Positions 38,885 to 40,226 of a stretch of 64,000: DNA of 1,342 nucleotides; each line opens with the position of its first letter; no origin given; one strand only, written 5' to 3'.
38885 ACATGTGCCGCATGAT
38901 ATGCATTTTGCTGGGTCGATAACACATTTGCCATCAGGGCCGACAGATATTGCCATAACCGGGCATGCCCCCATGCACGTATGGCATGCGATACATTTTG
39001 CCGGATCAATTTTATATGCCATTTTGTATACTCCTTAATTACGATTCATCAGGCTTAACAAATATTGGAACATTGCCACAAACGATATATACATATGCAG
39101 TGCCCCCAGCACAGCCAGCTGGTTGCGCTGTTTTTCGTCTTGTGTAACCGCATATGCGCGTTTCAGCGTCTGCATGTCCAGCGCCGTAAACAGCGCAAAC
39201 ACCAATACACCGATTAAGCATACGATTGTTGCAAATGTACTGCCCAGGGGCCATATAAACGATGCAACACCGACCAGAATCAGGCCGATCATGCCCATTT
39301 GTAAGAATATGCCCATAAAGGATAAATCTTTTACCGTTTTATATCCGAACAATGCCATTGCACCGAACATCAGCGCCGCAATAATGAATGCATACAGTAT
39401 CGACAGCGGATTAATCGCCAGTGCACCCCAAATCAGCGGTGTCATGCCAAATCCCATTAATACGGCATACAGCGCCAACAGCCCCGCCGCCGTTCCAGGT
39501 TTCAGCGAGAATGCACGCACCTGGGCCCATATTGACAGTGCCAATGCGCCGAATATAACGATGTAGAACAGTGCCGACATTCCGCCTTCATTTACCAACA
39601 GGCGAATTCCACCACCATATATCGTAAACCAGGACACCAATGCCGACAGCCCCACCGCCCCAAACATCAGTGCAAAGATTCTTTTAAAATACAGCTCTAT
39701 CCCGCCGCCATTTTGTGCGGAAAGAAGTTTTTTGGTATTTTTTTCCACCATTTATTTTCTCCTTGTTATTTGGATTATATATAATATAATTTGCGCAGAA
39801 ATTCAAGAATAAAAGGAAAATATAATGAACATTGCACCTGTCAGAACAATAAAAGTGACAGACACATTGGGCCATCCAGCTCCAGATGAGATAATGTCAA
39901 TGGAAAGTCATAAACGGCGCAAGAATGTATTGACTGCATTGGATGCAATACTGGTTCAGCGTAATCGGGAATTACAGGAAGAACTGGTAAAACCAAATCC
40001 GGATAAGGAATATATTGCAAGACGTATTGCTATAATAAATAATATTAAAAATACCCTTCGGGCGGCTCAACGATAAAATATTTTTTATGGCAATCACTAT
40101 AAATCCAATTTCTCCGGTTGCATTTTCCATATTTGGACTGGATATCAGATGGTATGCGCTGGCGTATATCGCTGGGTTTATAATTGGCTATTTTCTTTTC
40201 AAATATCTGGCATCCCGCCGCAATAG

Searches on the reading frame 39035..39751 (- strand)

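Call 15: search_protein_families(library=pfam, proteins=[window:39035-39751:-], max_evalue=0.1)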
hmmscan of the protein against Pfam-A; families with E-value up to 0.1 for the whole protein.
window:39035-39751:- (238 aa): 1 family
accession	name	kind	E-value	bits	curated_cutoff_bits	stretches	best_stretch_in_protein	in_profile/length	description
PF01027.25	Bax1-I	-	4.2e-35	121.8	34.1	1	21-235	3-207/207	Inhibitor of apoptosis-promoting Bax1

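Call 16: search_protein_families(library=ncbifam, proteins=[window:39035-39751:-], max_evalue=0.1)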
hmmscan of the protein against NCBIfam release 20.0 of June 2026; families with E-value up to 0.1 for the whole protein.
window:39035-39751:- (238 aa): 1 family
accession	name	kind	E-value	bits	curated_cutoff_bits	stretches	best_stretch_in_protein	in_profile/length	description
NF045951.1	MAG0110_fam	subfamily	1.7e-10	40.6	98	1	25-237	14-237/237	MAG0110 family membrane protein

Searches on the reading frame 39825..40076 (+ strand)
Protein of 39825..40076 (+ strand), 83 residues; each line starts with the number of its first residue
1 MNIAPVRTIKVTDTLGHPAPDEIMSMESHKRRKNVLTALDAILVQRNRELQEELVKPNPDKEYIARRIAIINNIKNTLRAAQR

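Call 15: search_protein_families(library=pfam, proteins=[window:39825-40076:+], max_evalue=0.1)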
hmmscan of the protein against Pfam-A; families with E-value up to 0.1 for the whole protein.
window:39825-40076:+ (83 aa): 0 families

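Call 16: search_protein_families(library=ncbifam, proteins=[window:39825-40076:+], max_evalue=0.1)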
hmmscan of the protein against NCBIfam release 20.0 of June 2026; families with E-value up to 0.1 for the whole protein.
window:39825-40076:+ (83 aa): 1 family
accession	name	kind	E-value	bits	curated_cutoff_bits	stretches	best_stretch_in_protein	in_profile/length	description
NF007540.1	PRK10153.1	equivalog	0.0079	15.1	400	1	15-80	331-396/516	lysine decarboxylation/transport transcriptional activator CadC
